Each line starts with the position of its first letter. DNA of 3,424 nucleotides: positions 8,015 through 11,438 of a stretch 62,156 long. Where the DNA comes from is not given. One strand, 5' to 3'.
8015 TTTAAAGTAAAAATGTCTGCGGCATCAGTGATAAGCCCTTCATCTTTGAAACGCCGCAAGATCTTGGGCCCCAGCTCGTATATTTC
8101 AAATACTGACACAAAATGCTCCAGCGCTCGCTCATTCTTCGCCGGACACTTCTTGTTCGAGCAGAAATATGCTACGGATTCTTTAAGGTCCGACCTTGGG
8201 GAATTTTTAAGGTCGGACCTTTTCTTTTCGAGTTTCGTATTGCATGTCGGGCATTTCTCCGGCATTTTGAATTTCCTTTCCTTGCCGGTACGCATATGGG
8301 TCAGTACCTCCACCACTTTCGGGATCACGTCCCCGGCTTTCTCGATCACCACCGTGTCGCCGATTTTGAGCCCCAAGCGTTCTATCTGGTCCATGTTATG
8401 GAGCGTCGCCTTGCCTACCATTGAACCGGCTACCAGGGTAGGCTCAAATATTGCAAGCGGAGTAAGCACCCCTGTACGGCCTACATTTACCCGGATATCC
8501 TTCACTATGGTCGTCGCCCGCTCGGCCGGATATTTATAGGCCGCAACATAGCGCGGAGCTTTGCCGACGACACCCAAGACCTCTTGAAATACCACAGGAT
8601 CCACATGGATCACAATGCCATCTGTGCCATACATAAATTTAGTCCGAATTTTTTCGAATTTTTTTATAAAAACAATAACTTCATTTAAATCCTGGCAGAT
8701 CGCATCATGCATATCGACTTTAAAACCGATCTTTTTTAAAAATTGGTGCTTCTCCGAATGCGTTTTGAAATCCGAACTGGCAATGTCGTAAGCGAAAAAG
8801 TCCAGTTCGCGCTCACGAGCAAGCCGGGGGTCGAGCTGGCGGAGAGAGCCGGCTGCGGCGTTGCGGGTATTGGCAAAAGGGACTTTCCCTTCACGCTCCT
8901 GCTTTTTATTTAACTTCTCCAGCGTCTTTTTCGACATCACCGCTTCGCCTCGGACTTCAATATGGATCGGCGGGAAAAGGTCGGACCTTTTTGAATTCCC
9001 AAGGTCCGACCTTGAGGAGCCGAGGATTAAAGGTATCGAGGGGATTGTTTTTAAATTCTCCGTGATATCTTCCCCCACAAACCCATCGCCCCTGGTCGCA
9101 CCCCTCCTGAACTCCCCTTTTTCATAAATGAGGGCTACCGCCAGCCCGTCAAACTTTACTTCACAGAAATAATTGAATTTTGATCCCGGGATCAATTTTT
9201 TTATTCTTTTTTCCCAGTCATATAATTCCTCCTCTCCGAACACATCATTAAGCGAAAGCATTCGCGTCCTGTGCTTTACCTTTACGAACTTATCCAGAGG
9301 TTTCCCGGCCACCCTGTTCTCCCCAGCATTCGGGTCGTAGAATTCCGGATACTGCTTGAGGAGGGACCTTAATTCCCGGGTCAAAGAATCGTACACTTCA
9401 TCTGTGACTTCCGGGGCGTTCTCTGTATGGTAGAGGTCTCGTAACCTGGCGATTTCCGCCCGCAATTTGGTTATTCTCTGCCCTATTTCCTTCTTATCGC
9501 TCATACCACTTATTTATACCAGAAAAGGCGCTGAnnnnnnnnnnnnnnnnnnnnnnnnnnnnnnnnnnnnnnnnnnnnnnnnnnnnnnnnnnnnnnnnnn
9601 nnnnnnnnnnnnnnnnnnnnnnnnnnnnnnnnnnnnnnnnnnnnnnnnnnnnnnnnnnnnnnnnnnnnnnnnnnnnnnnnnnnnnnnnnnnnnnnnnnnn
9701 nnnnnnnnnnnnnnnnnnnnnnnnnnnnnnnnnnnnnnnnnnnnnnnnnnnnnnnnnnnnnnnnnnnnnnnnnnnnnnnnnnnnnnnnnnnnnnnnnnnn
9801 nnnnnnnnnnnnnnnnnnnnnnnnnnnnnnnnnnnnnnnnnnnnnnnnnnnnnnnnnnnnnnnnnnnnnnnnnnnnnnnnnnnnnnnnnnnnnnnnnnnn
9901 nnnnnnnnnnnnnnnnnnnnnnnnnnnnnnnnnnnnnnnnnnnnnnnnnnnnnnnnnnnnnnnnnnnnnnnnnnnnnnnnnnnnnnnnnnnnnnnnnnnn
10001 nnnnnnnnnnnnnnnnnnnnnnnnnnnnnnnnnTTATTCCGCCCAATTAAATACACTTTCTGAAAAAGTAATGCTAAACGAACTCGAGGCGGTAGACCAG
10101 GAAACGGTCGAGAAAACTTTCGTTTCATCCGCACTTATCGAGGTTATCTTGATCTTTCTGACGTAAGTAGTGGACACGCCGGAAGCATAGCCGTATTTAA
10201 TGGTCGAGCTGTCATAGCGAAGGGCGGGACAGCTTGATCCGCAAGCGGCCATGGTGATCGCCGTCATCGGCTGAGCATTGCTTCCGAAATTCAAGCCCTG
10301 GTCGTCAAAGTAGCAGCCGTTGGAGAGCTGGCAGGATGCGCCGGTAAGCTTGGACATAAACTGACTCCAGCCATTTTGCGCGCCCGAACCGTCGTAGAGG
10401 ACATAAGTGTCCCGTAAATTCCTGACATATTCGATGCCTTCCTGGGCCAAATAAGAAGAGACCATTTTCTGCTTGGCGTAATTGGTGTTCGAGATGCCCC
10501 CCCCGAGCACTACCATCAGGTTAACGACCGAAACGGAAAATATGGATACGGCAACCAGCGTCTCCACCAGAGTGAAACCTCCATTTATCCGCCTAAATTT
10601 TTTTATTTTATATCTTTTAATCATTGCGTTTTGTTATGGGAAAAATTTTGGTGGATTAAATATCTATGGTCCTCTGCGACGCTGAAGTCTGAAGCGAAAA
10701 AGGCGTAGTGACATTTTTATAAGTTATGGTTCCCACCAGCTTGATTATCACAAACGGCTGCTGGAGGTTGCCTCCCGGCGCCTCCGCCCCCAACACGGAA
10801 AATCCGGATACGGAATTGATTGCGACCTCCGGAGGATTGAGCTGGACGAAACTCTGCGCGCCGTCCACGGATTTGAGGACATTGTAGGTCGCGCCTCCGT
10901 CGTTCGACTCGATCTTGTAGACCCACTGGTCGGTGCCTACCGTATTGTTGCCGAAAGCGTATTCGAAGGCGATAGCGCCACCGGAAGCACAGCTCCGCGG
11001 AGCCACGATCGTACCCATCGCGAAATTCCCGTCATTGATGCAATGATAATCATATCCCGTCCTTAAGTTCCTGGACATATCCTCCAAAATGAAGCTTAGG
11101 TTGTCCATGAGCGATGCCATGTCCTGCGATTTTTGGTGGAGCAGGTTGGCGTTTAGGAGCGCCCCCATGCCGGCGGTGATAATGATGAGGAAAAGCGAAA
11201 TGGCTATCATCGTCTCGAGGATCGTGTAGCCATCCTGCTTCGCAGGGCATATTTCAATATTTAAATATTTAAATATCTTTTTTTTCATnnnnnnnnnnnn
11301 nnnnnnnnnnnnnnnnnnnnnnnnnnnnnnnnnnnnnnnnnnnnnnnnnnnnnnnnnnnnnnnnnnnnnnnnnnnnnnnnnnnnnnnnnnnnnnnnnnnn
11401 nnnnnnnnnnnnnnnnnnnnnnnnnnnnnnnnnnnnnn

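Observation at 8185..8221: R1: a 37-nt hairpin element (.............-N10/11-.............) inserted in frame into essential genes, shown here in the LigA zinc-finger loop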

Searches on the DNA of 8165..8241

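Call 63: search_rna_families(source=window, start=8165, end=8241, threshold=evalue, max_evalue=10, show_alignments=3)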
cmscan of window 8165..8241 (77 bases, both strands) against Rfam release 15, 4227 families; matches with E-value up to 10: 12.
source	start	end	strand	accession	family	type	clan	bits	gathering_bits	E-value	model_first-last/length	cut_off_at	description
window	8165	8234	+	RF00557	L10_leader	Cis-reg; leader;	-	19.7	44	0.086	66-138/138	5'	Ribosomal protein L10 leader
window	8185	8221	+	RF03956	mir-737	Gene; miRNA;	-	14.2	60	5.3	11-53/63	no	mir-737 microRNA precursor family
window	8186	8220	+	RF03743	MIR7696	Gene; miRNA;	-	13.6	83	2.6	1-88/88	no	MIR7696 microRNA precursor family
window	8165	8230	+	RF02430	SpF19_sRNA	Gene; sRNA;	-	12.8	60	7.6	7-99/99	5'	Streptococcus sRNA SpF19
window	8186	8220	-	RF03743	MIR7696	Gene; miRNA;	-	12.4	83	5.6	1-88/88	no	MIR7696 microRNA precursor family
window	8185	8221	+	RF00966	mir-676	Gene; miRNA;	-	12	61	4.5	1-73/73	no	mir-676 microRNA precursor family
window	8165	8227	+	RF02837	anti-hemB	Gene; sRNA;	-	11.7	49.5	0.89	32-81/81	5'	Burkholderia RNA 7 (anti-hemB)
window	8185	8221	+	RF03818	MIR7994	Gene; miRNA;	-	11.5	100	7.9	25-64/90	no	MIR7994 microRNA precursor family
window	8185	8241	-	RF02236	asX2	Gene; sRNA;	-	10.6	70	4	47-87/87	5'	Xanthomonas sRNA asX2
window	8187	8226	+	RF00110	RybB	Gene; sRNA;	-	10.4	40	4.3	32-79/79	no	RybB RNA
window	8168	8210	+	RF02399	NsiR1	Gene; sRNA;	-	9.6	39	8.7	1-60/60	no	Nitrogen stress-induced RNA 1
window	8173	8223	+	RF01753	psbNH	Cis-reg;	-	9.1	45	3.8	14-60/60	no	psbNH RNA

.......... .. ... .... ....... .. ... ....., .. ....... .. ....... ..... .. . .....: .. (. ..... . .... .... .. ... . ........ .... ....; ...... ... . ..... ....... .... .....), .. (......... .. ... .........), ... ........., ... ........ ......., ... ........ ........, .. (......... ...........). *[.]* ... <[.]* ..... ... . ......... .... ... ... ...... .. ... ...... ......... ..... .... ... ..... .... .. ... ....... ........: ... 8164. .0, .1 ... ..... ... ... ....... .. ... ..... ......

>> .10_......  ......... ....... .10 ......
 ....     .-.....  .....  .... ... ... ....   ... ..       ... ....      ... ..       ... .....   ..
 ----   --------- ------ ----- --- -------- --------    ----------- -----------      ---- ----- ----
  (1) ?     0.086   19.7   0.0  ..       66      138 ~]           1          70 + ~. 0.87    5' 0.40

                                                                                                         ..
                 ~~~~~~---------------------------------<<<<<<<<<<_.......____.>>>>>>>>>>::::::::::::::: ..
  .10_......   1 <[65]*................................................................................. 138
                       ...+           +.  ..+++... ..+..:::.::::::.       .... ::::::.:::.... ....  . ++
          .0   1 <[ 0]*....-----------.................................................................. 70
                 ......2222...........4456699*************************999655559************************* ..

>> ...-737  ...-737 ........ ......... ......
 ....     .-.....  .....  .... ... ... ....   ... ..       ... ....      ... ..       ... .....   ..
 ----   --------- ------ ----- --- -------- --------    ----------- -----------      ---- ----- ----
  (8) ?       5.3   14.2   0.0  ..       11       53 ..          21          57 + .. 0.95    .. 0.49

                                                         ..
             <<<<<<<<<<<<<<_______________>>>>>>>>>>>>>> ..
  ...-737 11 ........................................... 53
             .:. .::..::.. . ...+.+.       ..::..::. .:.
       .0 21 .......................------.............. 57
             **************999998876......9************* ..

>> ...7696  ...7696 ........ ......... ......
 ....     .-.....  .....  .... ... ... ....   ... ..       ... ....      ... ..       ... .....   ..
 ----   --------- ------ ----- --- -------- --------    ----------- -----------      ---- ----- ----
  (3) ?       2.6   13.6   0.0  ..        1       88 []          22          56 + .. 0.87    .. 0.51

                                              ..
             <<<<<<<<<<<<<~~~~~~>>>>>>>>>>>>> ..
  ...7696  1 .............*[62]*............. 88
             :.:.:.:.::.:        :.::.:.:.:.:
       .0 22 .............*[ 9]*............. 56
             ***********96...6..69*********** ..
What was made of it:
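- On Any Rfam RNA family: The best hit on the element is 19.7 bits against a gathering score of 44 (call 63).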

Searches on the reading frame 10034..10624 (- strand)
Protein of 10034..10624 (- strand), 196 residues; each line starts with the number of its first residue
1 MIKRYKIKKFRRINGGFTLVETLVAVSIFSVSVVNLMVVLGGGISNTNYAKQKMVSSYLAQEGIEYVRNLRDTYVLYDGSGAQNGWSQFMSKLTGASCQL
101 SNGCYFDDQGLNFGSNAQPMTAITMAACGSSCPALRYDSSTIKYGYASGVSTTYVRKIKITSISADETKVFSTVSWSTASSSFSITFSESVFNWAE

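Call 79: search_protein_families(library=pfam, proteins=[window:10034-10624:-], max_evalue=0.001)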
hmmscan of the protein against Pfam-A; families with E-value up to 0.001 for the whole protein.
window:10034-10624:- (196 aa): 1 family
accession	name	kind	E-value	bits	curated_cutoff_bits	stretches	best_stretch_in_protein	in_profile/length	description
PF07963.17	N_methyl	-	3.2e-05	23.7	21.2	1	12-33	2-23/27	Prokaryotic N-terminal methylation motif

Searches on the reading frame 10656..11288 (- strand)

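Call 79: search_protein_families(library=pfam, proteins=[window:10656-11288:-], max_evalue=0.001)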
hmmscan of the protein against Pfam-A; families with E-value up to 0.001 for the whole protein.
window:10656-11288:- (210 aa): 1 family
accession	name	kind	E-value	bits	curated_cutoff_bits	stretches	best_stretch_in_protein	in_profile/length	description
PF07963.17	N_methyl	-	0.00021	21.1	21.2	1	17-39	3-25/27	Prokaryotic N-terminal methylation motif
